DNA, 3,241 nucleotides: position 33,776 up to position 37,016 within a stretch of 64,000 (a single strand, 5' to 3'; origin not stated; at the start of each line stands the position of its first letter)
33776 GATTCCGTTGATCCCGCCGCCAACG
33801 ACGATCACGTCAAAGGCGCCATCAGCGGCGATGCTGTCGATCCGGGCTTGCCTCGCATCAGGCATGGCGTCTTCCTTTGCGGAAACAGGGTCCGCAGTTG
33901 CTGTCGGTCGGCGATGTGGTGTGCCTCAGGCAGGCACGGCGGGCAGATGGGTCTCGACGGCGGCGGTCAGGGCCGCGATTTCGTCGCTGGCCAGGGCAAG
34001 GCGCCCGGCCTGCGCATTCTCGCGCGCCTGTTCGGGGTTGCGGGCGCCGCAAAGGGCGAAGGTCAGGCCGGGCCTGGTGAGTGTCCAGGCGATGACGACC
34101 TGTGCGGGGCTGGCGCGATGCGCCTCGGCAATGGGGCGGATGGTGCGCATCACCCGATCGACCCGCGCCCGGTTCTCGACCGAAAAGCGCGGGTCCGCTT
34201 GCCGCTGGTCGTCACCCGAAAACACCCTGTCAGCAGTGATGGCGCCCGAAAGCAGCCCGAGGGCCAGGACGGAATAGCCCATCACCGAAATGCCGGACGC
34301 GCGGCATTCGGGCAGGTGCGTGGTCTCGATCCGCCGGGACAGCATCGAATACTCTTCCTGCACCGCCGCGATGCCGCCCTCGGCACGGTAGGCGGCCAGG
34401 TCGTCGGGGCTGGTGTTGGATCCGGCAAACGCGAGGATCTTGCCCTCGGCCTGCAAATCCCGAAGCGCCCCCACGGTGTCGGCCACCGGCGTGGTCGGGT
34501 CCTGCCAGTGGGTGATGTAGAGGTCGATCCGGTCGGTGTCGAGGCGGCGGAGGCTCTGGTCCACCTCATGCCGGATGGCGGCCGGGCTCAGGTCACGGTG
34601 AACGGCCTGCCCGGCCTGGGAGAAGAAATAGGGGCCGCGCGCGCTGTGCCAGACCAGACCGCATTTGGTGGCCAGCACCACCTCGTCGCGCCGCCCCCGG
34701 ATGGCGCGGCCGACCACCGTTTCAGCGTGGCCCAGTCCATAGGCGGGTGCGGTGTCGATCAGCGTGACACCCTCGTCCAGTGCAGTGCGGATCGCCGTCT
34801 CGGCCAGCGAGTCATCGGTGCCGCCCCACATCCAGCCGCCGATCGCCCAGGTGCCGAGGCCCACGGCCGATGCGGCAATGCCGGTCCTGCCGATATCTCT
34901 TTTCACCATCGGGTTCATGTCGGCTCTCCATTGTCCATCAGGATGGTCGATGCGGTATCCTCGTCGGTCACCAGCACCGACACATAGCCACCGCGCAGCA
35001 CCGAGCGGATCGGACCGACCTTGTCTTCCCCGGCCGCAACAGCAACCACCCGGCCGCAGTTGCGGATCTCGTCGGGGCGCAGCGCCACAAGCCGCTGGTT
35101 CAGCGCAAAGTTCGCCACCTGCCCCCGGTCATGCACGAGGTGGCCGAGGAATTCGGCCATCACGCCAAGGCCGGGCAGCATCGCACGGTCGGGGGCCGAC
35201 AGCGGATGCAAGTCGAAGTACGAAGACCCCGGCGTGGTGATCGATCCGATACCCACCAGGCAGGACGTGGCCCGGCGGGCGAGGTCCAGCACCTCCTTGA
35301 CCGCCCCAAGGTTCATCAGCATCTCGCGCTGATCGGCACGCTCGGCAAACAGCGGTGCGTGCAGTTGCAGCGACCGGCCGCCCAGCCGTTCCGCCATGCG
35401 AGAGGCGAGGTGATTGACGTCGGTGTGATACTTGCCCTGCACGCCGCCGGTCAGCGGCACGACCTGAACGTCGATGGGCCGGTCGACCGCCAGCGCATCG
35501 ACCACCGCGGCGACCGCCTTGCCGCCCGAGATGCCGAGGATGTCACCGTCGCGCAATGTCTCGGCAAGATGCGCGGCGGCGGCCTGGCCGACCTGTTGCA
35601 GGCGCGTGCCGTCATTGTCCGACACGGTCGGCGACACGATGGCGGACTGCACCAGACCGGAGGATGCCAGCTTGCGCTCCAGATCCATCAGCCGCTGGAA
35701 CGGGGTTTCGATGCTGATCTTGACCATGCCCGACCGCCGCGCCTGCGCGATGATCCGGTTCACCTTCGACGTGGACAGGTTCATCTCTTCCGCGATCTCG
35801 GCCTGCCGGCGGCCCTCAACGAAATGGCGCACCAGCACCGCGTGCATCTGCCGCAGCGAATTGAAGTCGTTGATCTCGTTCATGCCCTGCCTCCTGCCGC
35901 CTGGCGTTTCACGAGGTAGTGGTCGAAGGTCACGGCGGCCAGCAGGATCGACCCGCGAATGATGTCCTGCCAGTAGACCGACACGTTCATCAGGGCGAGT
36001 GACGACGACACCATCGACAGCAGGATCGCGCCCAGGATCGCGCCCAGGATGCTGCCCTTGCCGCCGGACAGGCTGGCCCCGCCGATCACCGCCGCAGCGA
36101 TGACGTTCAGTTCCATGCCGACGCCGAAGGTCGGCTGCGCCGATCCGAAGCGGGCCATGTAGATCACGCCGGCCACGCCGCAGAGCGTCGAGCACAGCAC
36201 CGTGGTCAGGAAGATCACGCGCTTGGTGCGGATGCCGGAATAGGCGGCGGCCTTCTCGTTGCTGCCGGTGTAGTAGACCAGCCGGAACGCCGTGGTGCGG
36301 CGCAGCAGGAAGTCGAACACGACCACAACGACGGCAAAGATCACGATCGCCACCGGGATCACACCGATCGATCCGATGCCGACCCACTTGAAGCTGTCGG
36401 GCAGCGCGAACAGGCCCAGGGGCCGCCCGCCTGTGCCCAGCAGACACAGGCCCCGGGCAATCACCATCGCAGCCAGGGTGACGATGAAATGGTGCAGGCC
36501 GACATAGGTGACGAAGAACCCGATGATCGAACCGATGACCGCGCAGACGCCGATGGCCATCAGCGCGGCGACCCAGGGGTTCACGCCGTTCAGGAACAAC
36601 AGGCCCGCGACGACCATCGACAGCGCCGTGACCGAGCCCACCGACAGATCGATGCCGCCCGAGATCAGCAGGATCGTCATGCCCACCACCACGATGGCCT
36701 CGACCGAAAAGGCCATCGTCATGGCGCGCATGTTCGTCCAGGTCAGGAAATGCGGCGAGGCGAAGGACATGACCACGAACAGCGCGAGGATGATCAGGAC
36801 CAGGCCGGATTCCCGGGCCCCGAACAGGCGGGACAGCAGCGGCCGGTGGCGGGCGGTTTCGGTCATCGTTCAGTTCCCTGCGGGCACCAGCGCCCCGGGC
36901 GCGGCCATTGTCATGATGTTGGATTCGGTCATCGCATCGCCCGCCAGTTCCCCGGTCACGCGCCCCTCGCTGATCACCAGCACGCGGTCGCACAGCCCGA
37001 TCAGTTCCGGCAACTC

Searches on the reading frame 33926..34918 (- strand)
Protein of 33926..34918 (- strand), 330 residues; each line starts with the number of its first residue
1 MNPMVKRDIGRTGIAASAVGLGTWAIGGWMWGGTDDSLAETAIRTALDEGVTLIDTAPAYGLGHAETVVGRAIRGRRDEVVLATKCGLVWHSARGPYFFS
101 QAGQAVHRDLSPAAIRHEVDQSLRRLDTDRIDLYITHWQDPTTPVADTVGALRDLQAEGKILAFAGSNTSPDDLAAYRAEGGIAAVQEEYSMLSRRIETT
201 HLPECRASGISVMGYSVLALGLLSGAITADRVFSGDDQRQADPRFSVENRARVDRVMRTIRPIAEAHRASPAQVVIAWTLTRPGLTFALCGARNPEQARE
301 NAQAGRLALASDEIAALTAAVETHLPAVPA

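Call 66: search_protein_families(library=pfam, proteins=[window:33926-34918:-], max_evalue=0.0001)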
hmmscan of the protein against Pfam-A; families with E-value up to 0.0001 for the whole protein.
window:33926-34918:- (330 aa): 1 family
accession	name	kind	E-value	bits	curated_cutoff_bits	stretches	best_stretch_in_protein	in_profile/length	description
PF00248.27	Aldo_ket_red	-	5.1e-66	223.1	24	1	19-321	2-290/291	Aldo/keto reductase family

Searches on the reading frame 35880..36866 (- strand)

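Call 66: search_protein_families(library=pfam, proteins=[window:35880-36866:-], max_evalue=0.0001)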
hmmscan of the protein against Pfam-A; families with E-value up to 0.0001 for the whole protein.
window:35880-36866:- (328 aa): 1 family
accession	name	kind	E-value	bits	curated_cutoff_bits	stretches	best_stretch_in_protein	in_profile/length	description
PF02653.21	BPD_transp_2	-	2.1e-36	125.9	26.8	1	50-312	6-269/269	Branched-chain amino acid transport system / permease component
